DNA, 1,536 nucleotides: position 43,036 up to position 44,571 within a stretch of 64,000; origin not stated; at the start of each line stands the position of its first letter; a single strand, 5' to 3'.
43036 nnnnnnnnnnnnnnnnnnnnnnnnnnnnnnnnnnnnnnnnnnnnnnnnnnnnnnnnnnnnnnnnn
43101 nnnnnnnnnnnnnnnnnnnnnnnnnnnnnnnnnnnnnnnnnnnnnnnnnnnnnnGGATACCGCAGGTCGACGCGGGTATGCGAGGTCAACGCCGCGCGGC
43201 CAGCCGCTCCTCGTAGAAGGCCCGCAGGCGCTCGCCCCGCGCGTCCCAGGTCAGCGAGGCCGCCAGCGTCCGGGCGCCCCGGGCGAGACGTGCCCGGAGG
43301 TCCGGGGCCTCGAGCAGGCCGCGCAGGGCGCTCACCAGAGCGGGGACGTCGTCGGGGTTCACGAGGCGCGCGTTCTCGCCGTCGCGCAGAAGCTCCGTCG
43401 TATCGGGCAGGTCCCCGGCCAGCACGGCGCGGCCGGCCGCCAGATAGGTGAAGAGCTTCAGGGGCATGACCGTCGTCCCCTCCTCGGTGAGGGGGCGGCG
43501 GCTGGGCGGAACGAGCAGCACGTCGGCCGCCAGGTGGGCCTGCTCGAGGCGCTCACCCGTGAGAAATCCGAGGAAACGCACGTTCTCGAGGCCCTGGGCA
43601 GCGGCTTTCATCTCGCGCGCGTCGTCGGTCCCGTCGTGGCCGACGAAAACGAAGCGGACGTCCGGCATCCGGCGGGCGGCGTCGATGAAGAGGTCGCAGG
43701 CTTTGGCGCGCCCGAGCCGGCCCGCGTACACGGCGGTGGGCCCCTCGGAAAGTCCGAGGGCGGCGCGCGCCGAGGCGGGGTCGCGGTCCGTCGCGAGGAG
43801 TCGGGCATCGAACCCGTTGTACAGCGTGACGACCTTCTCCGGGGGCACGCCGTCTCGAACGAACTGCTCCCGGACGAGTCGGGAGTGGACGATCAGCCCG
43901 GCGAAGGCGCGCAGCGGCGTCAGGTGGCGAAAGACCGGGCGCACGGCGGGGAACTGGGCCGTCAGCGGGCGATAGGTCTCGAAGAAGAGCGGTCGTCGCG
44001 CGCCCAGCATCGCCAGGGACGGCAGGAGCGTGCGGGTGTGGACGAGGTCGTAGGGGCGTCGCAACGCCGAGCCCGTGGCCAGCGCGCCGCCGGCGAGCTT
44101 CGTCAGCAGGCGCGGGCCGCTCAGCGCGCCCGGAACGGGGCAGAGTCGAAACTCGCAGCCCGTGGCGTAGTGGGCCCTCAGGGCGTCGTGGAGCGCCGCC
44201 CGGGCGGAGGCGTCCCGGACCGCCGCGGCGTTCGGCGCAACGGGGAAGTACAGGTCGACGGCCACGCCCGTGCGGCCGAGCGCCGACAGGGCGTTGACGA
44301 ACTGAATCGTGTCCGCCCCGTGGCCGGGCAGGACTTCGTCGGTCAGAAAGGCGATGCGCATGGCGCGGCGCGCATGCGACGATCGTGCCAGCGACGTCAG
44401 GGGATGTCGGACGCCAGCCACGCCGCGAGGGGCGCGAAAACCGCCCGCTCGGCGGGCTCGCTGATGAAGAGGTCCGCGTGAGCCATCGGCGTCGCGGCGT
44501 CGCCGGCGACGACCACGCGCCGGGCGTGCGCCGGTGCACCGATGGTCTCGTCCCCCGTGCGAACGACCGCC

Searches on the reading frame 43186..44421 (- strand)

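Call 54: search_protein_families(library=pfam, proteins=[window:43186-44421:-], max_evalue=0.001)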
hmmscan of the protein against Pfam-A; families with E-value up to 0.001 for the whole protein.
window:43186-44421:- (411 aa): 5 families
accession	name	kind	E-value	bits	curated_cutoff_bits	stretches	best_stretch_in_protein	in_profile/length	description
PF13692.12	Glyco_trans_1_4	-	2.8e-21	76.7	27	1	228-371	2-141/142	Glycosyl transferases group 1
PF00534.26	Glycos_transf_1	-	7e-19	68.4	26.4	1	225-384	13-170/172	Glycosyl transferases group 1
PF13524.12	Glyco_trans_1_2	-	5.5e-11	43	25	1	244-399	4-142/144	Glycosyl transferase-like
PF13439.12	Glyco_transf_4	-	1.3e-08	35.4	28.5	1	45-206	12-168/170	Glycosyltransferase Family 4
PF13579.12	Glyco_trans_4_4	-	9e-08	33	29.7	1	45-203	11-158/158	Glycosyl transferase 4-like domain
